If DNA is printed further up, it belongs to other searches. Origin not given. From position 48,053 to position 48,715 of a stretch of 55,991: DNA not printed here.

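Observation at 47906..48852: Two-gene thiol-redox module: CPYC glutaredoxin-like protein plus an FTR catalytic domain fused to a Rieske [2Fe-2S] domain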

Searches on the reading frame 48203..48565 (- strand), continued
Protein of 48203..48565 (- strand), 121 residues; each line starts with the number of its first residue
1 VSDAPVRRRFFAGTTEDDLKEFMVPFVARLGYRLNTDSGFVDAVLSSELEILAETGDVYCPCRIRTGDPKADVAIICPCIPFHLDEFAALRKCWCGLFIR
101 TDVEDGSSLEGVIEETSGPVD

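Call 64: find_encoding_contigs(protein=P0130, flank=6000, max_places=2)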
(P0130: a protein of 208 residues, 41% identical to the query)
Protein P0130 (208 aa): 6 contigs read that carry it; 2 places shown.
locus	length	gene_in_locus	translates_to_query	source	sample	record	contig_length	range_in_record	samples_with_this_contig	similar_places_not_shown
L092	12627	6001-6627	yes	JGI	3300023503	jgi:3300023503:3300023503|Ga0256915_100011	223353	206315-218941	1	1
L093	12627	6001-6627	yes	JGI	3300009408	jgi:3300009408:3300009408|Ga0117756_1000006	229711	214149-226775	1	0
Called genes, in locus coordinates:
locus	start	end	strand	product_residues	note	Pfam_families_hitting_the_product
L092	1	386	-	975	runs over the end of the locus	PF08335:GlnD_UR_UTase (faint)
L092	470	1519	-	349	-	PF01336:tRNA_anti-codon, PF01966:HD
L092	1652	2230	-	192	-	PF04463:2-thiour_desulf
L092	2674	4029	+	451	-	PF00291:PALP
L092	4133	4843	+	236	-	PF18306:LDcluster4, PF03641:Lysine_decarbox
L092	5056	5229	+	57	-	PF00578:AhpC-TSA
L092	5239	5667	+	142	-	PF00578:AhpC-TSA, PF08534:Redoxin, PF10417:1-cysPrx_C (weak)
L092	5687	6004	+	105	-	PF00355:Rieske, PF13806:Rieske_2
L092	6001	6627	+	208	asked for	PF00462:Glutaredoxin, PF02943:FeThRed_B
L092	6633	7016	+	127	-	PF00355:Rieske, PF13806:Rieske_2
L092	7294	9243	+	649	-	PF03130:HEAT_PBS (faint), PF13646:HEAT_2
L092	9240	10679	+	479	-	PF13487:HD_5, PF01966:HD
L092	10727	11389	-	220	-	PF11249:DUF3047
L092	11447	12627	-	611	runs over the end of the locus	PF07690:MFS_1, PF05977:MFS_3, PF01553:Acyltransferase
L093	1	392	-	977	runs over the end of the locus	PF08335:GlnD_UR_UTase (faint)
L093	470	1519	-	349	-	PF01336:tRNA_anti-codon, PF01966:HD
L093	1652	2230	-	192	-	PF04463:2-thiour_desulf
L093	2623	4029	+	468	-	PF00291:PALP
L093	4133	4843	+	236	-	PF18306:LDcluster4, PF03641:Lysine_decarbox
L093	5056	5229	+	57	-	PF00578:AhpC-TSA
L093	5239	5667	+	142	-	PF00578:AhpC-TSA, PF08534:Redoxin, PF10417:1-cysPrx_C (weak)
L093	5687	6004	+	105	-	PF00355:Rieske, PF13806:Rieske_2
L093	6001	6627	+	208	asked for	PF00462:Glutaredoxin, PF02943:FeThRed_B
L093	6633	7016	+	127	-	PF00355:Rieske, PF13806:Rieske_2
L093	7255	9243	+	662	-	PF03130:HEAT_PBS (faint), PF13646:HEAT_2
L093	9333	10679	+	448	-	PF13487:HD_5, PF01966:HD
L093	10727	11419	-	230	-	PF11249:DUF3047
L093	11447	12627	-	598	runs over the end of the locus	PF07690:MFS_1, PF05977:MFS_3, PF01553:Acyltransferase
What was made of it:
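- The Grx-FTR fusion P0130 is flanked by two Rieske genes (call 64).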

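Call 68: find_encoding_contigs(protein=P0274, flank=5000, max_places=2)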
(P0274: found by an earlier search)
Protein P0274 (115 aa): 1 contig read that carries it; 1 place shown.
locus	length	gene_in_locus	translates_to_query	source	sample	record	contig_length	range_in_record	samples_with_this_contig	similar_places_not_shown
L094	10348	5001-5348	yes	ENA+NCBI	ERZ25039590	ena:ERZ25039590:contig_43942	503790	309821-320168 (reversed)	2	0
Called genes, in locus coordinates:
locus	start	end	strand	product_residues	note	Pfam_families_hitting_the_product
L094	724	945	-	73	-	PF01176:eIF-1a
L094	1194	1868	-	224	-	-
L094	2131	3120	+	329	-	PF00005:ABC_tran, PF13304:AAA_21 (weak), PF13732:DrrA1-3_C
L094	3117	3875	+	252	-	PF01061:ABC2_membrane, PF12698:ABC2_membrane_3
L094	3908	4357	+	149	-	PF00903:Glyoxalase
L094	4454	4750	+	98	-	PF00355:Rieske, PF13806:Rieske_2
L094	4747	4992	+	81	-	PF00462:Glutaredoxin, PF13417:GST_N_3 (weak)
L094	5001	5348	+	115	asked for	PF02943:FeThRed_B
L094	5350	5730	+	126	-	PF00355:Rieske, PF13806:Rieske_2, PF22543:Rieske_4 (weak)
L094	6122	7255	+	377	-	-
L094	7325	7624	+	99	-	-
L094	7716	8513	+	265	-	PF27246:MJ1433_N (weak), PF27232:MJ1433_C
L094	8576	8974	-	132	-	PF01243:PNPOx_N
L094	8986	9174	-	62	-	PF01361:Tautomerase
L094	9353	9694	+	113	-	PF01638:HxlR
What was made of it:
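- The stand-alone CWC-type FTR-like gene P0274 lies in the operon Rieske-Grx-FTR-Rieske (call 68).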

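Call 69: find_encoding_contigs(protein=P0207, flank=5000, max_places=2)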
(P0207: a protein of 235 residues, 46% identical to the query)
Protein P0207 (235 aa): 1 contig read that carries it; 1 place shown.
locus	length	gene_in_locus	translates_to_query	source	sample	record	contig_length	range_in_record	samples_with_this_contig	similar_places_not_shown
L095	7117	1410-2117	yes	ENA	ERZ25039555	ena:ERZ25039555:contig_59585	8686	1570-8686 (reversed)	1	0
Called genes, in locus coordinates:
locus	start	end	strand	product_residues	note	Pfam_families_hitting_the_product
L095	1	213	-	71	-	?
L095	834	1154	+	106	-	PF00355:Rieske, PF13806:Rieske_2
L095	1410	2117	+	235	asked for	PF02943:FeThRed_B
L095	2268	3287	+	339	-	PF01494:FAD_binding_3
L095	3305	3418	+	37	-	-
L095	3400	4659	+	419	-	PF00881:Nitroreductase (faint)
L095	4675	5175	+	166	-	PF05977:MFS_3, PF00083:Sugar_tr (weak), PF07690:MFS_1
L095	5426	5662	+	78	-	-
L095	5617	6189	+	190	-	PF07690:MFS_1 (weak)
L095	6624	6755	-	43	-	-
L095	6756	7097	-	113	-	-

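Call 73: find_related_loci(query=A2, collection=metagenome_contigs, flank=3000)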
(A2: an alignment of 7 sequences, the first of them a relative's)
Query A2 (115 aa) in metagenome_contigs; peptide patterns used: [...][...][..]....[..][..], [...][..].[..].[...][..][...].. (x = any residue, [..] = any of these).
600 stretches matched a pattern (row limit reached: there are more); 508 encode a relative of the query (tblastn E <= 1e-3); the best 80 are kept; 80 distinct loci.
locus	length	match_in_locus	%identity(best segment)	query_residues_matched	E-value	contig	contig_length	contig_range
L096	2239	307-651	81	1-115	7e-64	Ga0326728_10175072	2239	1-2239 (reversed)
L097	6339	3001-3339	82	1-113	5e-62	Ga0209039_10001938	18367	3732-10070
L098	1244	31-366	80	1-112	5e-65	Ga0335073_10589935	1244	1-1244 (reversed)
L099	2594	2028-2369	76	1-114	4e-61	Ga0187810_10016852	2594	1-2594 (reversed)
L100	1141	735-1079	73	1-115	2e-63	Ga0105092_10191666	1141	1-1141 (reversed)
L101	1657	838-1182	75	1-115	1e-61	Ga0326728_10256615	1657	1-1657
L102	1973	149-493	65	1-115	7e-59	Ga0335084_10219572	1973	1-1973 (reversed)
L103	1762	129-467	72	3-115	1e-57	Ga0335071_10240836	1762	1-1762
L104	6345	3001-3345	71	1-115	3e-56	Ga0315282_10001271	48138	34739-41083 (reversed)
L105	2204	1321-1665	69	1-115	1e-56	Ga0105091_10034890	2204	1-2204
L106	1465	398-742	68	1-115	1e-56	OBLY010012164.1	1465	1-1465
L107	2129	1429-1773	67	1-115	7e-54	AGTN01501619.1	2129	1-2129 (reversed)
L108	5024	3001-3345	67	1-115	1e-52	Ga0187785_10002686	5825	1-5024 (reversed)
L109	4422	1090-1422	61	1-111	7e-48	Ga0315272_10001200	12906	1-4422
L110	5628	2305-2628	66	1-108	2e-46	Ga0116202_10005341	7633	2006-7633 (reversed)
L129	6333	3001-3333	60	1-111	3e-47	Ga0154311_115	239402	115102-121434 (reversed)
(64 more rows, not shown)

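Call 76: find_homologous_proteins(query=P0274, max_evalue=1e-10)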
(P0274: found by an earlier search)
Query P0274 (115 aa): 246 proteins with E <= 1e-10 among 246 candidates; the best 120 are listed.
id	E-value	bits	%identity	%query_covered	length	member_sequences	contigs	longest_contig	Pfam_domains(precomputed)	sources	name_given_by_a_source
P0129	7.0e-72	257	93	100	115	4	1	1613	PF02943.21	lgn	-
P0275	9.3e-63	228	85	99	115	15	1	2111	PF02943.21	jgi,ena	-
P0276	1.0e-58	214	77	100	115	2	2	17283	PF02943.21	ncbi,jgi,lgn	-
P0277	3.6e-58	213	73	100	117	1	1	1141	PF02943.21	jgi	-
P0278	3.4e-57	210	74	100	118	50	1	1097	PF02943.21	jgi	jgi:ferredoxin-thioredoxin reductase catalytic subunit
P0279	8.2e-57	208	74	100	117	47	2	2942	PF02943.21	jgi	jgi:ferredoxin-thioredoxin reductase catalytic chain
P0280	1.6e-55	204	74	100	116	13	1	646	PF02943.21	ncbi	-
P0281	3.3e-54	200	70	100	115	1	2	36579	PF02943.21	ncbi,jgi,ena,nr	ncbi:MAG TPA: ferredoxin-thioredoxin reductase catalytic domain-containing protein [Methanocella sp.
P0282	5.8e-54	199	71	100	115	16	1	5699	PF02943.21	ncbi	-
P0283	2.7e-45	171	63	96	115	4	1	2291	PF02943.21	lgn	-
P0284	6.4e-44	167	95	63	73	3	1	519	PF02943.21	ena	-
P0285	9.3e-44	166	65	94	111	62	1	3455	PF02943.21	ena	-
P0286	2.3e-43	165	62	97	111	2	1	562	PF02943.21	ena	-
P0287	2.8e-43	165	60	94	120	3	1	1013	PF02943.21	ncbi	-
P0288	4.0e-43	164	63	94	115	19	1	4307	PF02943.21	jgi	jgi:ferredoxin-thioredoxin reductase catalytic chain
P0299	1.5e-41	159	61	96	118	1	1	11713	PF02943.21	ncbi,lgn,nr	ncbi:MAG: ferredoxin:thioredoxin reductase [Chloroflexi bacterium]|nr:ferredoxin:thioredoxin reducta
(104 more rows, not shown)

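Call 79: search_protein_families(library=pfam, proteins=[L129:3721-5814:+, L129:5842-6333:+, L094:4454-4747:+, L094:5350-5727:+, L094:4747-4989:+], max_evalue=0.001)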
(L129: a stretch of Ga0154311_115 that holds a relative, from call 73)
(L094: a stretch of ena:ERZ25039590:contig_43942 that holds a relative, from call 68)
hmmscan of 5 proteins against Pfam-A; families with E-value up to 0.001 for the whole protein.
L129:3721-5814:+ (698 aa): 17 families
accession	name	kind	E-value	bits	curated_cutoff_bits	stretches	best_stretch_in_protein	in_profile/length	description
PF07992.20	Pyr_redox_2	-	8e-24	85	26.1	1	118-378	2-251/291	Pyridine nucleotide-disulphide oxidoreductase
PF13510.11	Fer2_4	-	7.8e-19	68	22.8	1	16-91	2-77/82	2Fe-2S iron-sulfur cluster binding domain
PF04324.20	Fer2_BFD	-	1.3e-11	45.1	26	1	603-654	1-49/50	BFD-like [2Fe-2S] binding domain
PF12831.13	FAD_oxidored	-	1.7e-10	41.2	27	1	118-159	1-42/416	FAD dependent oxidoreductase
PF00070.33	Pyr_redox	-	5.7e-09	36.8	22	1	266-338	1-80/82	Pyridine nucleotide-disulphide oxidoreductase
PF13450.12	NAD_binding_8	-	3.5e-08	34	21.9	1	121-154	1-34/68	NAD(P)-binding Rossmann-like domain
PF03486.20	HI0933_like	-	1.3e-06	28.5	50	1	118-157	2-41/244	HI0933-like protein Rossmann domain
PF13738.12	Pyr_redox_3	-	3.5e-06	26.9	30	0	120-152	1-33/305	Pyridine nucleotide-disulphide oxidoreductase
PF01134.28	GIDA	-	1e-05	25.2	22.1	0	119-149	2-32/391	Glucose inhibited division protein A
PF01946.23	Thi4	-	1.3e-05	25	26.2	1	114-156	15-58/235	Thi4 family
PF25160.1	LdpA_Fe-S-bd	-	0.00012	22.2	27.6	1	462-509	7-47/49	LdpA Fe-S cluster-binding domain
PF12838.12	Fer4_7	-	0.00019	22.3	27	1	460-501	4-49/52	4Fe-4S dicluster domain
PF01494.25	FAD_binding_3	-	0.0002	21.1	22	0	116-148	1-33/349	FAD binding domain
PF14697.11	Fer4_21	-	0.00024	21.6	35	1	459-501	9-52/59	4Fe-4S dicluster domain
PF13237.11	Fer4_10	-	0.00032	21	25.5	1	459-501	10-53/53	4Fe-4S dicluster domain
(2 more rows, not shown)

L129:5842-6333:+ (164 aa): 5 families
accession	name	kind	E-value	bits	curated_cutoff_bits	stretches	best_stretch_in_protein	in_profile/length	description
PF01266.30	DAO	-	3.1e-26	93.2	27.9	1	7-163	1-160/353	FAD dependent oxidoreductase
PF01946.23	Thi4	-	0.00029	20.6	26.2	1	6-44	18-57/235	Thi4 family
PF00890.30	FAD_binding_2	-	0.00035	20.3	20.4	1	7-56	1-49/414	FAD binding domain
PF07992.20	Pyr_redox_2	-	0.00076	19.4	26.1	1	6-51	1-39/291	Pyridine nucleotide-disulphide oxidoreductase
PF03486.20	HI0933_like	-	0.001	19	50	0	7-56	2-51/244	HI0933-like protein Rossmann domain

L094:4454-4747:+ (98 aa): 2 families
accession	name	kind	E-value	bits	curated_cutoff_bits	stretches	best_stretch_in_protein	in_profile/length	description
PF00355.32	Rieske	-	2.6e-16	59.7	20.3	1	2-76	7-81/88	Rieske [2Fe-2S] domain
PF13806.12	Rieske_2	-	1.2e-11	44.9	27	1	21-93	28-104/104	Rieske-like [2Fe-2S] domain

L094:5350-5727:+ (126 aa): 3 families
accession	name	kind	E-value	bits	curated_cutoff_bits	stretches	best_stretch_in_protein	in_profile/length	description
PF00355.32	Rieske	-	1.2e-16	60.9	20.3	1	5-80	5-80/88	Rieske [2Fe-2S] domain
PF13806.12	Rieske_2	-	3.9e-08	33.6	27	1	2-124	2-103/104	Rieske-like [2Fe-2S] domain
PF22543.2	Rieske_4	-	1.9e-05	25.3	28.4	1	20-82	18-84/119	Soluble Rieske-type ferredoxin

L094:4747-4989:+ (81 aa): 3 families
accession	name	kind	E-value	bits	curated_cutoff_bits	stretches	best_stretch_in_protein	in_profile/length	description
PF00462.30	Glutaredoxin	-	1e-11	45.3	22.9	1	4-68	1-60/60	Glutaredoxin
PF13417.12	GST_N_3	-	5.7e-06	27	22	1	6-68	1-57/75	Glutathione S-transferase, N-terminal domain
PF13409.12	GST_N_2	-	0.00043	21.3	25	1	11-64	1-52/70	Glutathione S-transferase, N-terminal domain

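Call 81: find_encoding_contigs(protein=P0281, flank=4000, max_places=1)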
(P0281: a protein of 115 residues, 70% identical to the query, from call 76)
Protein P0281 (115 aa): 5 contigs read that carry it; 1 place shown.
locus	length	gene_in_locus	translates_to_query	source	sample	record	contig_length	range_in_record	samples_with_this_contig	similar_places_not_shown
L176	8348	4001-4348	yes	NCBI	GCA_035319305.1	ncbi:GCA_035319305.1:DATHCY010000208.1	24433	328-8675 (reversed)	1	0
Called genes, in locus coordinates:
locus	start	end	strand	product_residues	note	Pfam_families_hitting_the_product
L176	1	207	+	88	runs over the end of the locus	-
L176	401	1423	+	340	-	PF00296:Bac_luciferase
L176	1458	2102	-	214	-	PF01209:Ubie_methyltran, PF05401:NodS, PF13489:Methyltransf_23, PF05175:MTS, PF07021:MetW, PF13847:Methyltransf_31, PF08241:Methyltransf_11, PF08242:Methyltransf_12, +4 more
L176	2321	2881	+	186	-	PF03358:FMN_red, PF02525:Flavodoxin_2 (weak)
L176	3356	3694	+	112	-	PF00355:Rieske, PF13806:Rieske_2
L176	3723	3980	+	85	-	PF00462:Glutaredoxin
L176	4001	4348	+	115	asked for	PF02943:FeThRed_B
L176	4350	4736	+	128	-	PF00355:Rieske, PF13806:Rieske_2 (weak), PF22543:Rieske_4 (weak)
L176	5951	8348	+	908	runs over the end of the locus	PF00150:Cellulase, PF00801:PKD, PF18911:PKD_4 (weak)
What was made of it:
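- Tried and rejected: An FMN_red gene is present in Methanocella only (call 81).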

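Call 82: find_encoding_contigs(protein=P0299, flank=4000, max_places=1)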
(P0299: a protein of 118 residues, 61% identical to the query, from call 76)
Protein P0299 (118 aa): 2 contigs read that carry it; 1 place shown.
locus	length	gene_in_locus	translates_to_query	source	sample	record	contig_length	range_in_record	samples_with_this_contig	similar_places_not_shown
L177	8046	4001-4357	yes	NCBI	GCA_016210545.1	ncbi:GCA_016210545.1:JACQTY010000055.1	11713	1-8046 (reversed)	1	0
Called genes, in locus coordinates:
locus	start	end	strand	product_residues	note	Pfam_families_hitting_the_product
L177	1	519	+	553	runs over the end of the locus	PF00501:AMP-binding, PF13193:AMP-binding_C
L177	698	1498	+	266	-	PF00106:adh_short, PF08659:KR, PF13561:adh_short_C2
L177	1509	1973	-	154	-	PF01814:Hemerythrin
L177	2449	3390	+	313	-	PF08240:ADH_N, PF00107:ADH_zinc_N, PF13602:ADH_zinc_N_2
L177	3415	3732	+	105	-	PF00355:Rieske, PF13806:Rieske_2 (weak)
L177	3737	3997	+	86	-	PF00462:Glutaredoxin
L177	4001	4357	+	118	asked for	PF02943:FeThRed_B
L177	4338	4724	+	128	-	PF00355:Rieske, PF22543:Rieske_4 (weak)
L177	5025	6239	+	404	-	PF07732:Cu-oxidase_3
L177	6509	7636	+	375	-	PF07731:Cu-oxidase_2 (weak), PF07732:Cu-oxidase_3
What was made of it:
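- The cassette was verified with Pfam in a Methanocella MAG and a Chloroflexi MAG (calls 81, 82).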
